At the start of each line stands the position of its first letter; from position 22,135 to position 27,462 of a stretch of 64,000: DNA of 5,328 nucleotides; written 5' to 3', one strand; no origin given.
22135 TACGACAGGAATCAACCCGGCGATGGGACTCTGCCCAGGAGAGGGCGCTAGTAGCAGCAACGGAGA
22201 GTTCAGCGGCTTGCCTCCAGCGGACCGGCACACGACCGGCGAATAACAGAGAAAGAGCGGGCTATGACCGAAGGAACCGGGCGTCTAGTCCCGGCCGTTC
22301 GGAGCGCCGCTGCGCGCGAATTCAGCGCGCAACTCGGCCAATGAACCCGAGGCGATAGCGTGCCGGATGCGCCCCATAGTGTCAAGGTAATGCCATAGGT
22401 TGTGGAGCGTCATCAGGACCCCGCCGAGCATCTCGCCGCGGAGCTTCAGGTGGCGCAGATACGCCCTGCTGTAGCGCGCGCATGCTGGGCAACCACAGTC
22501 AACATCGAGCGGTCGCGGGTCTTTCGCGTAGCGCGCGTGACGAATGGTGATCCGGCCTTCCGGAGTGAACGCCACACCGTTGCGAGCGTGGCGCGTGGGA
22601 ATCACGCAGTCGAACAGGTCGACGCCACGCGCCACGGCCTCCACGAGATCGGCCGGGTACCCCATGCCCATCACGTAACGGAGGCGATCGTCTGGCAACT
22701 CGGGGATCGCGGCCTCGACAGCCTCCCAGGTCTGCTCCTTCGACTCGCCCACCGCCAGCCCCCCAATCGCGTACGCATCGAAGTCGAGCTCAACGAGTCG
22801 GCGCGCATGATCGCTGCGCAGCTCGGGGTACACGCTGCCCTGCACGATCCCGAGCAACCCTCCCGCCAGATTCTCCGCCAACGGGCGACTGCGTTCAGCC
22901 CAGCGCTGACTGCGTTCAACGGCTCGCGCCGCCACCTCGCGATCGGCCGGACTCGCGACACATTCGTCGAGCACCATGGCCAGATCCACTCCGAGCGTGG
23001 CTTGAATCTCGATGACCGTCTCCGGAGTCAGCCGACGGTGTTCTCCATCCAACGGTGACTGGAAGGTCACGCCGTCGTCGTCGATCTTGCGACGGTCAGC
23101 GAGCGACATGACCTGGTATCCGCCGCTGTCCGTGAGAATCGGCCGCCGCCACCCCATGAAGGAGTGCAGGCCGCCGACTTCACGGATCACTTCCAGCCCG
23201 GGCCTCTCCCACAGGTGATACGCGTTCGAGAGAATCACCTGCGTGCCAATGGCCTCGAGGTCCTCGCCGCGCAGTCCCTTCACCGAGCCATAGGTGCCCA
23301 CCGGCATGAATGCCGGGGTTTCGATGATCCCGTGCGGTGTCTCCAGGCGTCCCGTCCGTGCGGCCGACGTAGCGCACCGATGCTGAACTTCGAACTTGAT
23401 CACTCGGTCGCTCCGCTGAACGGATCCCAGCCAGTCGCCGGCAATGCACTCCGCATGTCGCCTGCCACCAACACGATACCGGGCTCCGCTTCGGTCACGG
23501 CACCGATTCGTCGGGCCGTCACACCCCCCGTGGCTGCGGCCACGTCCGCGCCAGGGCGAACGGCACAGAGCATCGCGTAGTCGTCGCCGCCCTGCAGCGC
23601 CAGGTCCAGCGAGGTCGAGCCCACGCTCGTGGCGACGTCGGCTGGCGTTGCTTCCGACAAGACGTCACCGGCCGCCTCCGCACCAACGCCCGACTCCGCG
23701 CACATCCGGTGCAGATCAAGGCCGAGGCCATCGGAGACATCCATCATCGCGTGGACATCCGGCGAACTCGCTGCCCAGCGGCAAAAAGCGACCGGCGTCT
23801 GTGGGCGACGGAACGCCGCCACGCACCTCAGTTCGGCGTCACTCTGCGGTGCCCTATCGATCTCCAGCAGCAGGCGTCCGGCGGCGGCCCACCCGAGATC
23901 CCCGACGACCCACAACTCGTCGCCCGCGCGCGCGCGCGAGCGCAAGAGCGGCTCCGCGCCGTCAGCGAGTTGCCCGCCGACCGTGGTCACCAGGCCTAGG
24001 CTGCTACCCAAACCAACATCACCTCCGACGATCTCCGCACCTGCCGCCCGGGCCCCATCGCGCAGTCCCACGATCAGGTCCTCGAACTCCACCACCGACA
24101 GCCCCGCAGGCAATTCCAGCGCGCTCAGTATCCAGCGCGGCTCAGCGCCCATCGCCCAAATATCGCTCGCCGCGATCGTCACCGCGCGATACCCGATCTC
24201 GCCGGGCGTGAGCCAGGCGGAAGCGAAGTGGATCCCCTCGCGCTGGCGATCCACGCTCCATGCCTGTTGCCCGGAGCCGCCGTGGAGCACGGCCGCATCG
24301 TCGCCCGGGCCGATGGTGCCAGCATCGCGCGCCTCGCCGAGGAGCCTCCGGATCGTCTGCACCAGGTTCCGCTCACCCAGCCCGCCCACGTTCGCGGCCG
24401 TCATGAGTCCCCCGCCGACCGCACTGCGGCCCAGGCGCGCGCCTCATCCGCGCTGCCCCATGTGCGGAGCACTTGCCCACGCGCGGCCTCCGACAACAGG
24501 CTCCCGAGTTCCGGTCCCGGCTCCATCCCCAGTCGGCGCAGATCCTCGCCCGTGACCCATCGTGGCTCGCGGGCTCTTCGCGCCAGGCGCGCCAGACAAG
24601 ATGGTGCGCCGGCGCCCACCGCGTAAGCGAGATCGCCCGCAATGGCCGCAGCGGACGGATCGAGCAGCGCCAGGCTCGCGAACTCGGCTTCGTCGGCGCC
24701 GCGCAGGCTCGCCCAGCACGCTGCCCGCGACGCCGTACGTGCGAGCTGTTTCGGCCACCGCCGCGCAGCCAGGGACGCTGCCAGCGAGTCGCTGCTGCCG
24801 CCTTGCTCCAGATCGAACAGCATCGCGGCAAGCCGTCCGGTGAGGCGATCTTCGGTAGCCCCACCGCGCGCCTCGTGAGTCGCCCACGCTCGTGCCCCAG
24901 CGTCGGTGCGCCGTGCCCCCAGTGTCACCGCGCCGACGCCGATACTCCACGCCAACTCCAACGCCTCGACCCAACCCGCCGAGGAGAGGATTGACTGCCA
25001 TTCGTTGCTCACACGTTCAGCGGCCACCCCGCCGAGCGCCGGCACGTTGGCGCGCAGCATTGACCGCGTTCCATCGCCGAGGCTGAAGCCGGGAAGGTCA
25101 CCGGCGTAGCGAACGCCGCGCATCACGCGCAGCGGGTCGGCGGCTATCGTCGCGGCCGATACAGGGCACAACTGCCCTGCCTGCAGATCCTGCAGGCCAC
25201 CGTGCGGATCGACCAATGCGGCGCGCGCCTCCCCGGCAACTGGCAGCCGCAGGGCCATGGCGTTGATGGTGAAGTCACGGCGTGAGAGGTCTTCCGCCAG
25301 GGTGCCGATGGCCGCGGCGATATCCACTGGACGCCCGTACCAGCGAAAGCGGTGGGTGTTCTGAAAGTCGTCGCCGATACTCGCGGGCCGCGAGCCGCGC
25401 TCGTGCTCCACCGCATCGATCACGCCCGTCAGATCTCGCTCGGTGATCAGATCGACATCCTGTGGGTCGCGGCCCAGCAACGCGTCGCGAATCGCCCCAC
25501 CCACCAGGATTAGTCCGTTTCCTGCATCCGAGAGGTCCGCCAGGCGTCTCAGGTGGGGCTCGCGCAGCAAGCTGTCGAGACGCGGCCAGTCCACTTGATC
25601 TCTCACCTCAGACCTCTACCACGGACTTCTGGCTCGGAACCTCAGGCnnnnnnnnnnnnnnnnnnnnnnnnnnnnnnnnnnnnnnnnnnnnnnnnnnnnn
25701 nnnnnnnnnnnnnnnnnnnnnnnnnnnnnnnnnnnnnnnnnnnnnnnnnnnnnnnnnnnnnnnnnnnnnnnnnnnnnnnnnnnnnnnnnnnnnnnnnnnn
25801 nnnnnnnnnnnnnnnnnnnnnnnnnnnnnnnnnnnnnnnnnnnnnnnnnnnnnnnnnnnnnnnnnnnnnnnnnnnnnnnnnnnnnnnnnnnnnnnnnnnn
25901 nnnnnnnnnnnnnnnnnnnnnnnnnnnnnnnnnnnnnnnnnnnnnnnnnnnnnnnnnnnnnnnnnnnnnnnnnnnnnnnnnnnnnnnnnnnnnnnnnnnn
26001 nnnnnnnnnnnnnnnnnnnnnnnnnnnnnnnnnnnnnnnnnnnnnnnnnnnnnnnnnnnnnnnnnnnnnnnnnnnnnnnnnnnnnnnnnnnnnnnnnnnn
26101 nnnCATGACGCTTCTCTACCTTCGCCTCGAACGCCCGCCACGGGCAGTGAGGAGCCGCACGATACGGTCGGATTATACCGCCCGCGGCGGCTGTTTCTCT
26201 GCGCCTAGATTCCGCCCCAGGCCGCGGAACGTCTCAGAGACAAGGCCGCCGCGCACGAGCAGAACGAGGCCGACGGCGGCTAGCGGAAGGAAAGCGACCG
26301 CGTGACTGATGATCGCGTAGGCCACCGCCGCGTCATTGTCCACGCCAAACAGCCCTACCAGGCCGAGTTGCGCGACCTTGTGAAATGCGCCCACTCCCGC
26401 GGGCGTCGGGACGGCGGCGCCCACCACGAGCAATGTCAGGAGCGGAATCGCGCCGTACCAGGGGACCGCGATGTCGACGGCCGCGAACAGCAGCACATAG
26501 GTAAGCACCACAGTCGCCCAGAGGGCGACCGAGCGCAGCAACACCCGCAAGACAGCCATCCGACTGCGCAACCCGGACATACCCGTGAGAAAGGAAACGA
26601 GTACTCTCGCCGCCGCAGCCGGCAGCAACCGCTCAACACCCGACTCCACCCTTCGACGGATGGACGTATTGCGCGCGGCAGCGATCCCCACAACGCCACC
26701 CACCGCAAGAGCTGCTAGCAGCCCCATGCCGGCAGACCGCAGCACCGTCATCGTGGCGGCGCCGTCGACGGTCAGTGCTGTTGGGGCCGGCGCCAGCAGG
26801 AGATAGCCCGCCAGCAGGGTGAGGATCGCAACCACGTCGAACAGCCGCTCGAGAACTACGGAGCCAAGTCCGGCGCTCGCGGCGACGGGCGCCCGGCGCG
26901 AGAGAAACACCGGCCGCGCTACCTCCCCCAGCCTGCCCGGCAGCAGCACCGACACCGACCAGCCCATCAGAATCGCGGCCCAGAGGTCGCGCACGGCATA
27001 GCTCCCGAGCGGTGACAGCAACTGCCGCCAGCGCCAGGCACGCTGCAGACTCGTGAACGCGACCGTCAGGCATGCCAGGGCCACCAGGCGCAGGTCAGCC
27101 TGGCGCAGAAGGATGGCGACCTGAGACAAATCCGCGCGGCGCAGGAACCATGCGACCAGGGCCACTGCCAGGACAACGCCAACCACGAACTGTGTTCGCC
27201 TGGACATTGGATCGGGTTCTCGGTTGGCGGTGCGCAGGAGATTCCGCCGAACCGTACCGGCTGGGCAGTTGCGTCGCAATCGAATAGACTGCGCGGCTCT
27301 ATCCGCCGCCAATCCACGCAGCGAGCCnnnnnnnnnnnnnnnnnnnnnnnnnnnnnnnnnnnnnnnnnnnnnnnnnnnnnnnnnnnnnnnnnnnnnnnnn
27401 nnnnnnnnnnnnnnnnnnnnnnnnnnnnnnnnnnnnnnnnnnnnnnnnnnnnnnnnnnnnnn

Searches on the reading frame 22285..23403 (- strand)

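Call 63: search_protein_families(library=pfam, proteins=[window:22285-23403:-], max_evalue=0.00001)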
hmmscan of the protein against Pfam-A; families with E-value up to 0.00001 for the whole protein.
window:22285-23403:- (372 aa): 1 family
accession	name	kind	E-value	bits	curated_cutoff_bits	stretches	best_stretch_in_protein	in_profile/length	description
PF01702.25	TGT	-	6.2e-149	496.3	26.3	1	14-365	2-354/357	Queuine tRNA-ribosyltransferase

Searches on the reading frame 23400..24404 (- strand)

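Call 63: search_protein_families(library=pfam, proteins=[window:23400-24404:-], max_evalue=0.00001)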
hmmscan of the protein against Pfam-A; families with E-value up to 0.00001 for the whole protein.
window:23400-24404:- (334 aa): 2 families
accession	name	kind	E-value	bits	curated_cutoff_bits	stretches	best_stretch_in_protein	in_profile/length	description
PF00586.29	AIRS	-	2.4e-20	73.4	24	1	34-136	1-100/112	AIR synthase related protein, N-terminal domain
PF02769.27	AIRS_C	-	4.7e-09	37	23.1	1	159-307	1-149/156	AIR synthase related protein, C-terminal domain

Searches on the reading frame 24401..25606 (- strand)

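Call 63: search_protein_families(library=pfam, proteins=[window:24401-25606:-], max_evalue=0.00001)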
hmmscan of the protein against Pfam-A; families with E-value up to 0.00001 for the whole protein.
window:24401-25606:- (401 aa): 1 family
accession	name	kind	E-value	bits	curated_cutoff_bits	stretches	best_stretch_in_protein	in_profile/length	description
PF01743.26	PolyA_pol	-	1.1e-17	64.9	23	1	33-146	2-125/126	Poly A polymerase head domain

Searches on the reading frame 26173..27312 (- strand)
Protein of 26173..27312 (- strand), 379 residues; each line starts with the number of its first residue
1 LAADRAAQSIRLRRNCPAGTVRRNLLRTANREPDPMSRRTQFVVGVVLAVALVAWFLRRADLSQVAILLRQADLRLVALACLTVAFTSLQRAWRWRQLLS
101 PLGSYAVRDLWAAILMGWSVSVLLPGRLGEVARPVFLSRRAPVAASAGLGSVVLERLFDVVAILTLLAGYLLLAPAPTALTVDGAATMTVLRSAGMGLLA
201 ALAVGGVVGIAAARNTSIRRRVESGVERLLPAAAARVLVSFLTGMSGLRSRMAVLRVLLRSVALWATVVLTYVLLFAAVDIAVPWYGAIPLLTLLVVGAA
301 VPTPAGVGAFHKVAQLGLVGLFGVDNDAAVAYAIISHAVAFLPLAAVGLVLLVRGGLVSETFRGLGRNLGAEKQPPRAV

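Call 63: search_protein_families(library=pfam, proteins=[window:26173-27312:-], max_evalue=0.00001)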
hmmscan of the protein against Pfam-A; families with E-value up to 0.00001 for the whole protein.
window:26173-27312:- (379 aa): 1 family
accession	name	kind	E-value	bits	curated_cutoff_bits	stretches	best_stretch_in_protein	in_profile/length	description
PF03706.18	LPG_synthase_TM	-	5.8e-40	138.1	33.4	1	43-348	2-302/302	Lysylphosphatidylglycerol synthase TM region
